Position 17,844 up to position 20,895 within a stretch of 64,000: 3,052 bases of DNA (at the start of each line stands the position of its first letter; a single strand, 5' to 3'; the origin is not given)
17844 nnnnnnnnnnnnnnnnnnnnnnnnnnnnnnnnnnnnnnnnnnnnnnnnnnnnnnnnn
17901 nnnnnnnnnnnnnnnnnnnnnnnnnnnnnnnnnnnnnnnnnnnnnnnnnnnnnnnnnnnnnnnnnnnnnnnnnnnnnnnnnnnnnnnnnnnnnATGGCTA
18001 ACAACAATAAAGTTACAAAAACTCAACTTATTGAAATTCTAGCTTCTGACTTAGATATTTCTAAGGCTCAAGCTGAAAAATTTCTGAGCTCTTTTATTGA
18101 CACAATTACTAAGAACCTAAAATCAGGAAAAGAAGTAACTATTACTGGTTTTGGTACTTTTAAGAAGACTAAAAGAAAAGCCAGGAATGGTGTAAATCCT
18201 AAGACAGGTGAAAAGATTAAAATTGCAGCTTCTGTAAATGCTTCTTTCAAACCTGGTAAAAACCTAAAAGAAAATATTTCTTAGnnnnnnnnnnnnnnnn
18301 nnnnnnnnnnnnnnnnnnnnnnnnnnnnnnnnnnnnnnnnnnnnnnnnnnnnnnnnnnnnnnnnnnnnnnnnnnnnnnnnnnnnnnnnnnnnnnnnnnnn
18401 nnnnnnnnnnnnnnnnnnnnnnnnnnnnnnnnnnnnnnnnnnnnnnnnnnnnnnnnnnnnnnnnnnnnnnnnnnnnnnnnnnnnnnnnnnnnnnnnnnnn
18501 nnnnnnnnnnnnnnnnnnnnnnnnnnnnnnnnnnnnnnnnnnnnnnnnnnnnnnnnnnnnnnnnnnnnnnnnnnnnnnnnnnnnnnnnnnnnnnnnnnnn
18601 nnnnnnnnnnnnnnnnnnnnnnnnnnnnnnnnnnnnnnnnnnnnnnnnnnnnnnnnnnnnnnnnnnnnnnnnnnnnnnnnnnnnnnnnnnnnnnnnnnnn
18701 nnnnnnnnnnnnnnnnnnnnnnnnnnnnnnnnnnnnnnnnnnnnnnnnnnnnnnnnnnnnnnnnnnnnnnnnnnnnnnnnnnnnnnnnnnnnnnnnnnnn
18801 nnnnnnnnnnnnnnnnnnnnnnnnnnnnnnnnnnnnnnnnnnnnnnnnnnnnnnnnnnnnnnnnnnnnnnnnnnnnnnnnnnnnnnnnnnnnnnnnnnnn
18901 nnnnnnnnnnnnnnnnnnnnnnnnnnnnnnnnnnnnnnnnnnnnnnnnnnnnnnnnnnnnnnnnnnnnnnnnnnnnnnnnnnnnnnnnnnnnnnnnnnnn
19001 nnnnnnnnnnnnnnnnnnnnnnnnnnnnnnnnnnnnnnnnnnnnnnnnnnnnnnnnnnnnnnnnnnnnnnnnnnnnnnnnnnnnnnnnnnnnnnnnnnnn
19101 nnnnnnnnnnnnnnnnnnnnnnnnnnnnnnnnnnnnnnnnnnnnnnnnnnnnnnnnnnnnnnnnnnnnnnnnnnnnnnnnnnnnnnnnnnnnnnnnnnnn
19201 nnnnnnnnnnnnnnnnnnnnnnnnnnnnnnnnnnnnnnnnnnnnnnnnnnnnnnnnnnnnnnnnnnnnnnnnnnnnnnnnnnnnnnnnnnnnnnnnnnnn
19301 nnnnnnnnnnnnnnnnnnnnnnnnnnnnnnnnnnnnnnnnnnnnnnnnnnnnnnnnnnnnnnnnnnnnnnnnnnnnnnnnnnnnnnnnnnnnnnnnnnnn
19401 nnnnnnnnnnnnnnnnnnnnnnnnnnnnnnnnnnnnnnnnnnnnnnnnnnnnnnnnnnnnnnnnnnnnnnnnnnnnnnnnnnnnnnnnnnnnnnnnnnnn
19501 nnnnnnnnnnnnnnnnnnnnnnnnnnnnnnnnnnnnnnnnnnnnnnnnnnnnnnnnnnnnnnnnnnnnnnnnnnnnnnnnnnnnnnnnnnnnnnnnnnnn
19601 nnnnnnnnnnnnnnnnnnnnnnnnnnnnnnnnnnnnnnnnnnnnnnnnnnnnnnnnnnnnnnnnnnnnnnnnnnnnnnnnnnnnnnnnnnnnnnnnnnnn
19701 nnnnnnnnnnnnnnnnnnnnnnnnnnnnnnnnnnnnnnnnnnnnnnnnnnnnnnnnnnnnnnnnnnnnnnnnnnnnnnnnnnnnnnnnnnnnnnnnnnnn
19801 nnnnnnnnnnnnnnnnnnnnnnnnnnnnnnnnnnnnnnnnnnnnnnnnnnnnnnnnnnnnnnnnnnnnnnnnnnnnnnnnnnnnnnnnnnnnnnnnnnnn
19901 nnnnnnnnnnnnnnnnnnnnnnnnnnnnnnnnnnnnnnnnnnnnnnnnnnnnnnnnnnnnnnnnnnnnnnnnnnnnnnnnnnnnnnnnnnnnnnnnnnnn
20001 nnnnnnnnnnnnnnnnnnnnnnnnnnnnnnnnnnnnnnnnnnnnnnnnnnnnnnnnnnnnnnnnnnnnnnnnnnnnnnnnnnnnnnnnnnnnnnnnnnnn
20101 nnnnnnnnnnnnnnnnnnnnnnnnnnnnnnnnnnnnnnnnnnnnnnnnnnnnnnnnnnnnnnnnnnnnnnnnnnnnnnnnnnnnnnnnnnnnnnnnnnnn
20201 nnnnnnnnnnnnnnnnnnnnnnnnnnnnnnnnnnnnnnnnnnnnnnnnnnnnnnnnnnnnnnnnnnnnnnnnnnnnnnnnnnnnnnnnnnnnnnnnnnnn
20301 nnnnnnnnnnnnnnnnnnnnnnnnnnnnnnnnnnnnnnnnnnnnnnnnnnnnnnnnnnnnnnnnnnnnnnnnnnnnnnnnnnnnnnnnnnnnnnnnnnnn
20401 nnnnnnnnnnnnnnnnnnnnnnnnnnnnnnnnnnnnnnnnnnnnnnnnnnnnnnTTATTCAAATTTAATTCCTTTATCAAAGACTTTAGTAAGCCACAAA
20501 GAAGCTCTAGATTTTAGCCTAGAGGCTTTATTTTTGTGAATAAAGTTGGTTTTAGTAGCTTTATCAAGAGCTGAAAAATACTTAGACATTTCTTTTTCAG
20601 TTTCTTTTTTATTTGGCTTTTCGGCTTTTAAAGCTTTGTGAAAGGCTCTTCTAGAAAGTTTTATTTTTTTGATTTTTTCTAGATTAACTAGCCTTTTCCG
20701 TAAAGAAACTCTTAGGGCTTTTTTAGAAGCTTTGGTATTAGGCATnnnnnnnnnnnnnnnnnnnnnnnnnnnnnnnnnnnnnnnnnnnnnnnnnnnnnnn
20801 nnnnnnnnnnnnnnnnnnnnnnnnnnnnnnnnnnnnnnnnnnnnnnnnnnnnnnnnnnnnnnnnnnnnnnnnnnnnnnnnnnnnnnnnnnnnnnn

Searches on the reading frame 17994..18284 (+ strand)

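Call 10: search_protein_families(library=pfam, proteins=[window:17994-18284:+], max_evalue=0.001)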
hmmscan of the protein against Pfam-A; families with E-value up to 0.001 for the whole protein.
window:17994-18284:+ (96 aa): 4 families
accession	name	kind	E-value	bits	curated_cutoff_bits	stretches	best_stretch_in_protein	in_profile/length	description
PF00216.26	Bac_DNA_binding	-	5.3e-31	107.1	22.4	1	7-95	1-89/90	Bacterial DNA-binding protein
PF18291.6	HU-HIG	-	4.9e-07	30.3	26.2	1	2-95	27-118/125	HU domain fused to wHTH, Ig, or Glycine-rich motif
PF18175.6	HU-CCDC81_bac_2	-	1e-05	25.7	35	1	12-60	3-51/70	CCDC81-like prokaryotic HU domain 2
PF14908.11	HU-CCDC81_euk_1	-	0.00075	20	26.1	1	20-62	17-59/89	CCDC81 eukaryotic HU domain 1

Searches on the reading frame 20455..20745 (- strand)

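Call 10: search_protein_families(library=pfam, proteins=[window:20455-20745:-], max_evalue=0.001)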
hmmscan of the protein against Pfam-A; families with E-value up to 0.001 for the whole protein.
window:20455-20745:- (96 aa): 1 family
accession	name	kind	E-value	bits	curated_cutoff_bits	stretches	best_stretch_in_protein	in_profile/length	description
PF01649.23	Ribosomal_S20p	-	8.5e-14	52.4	29.5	1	2-82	1-79/83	Ribosomal protein S20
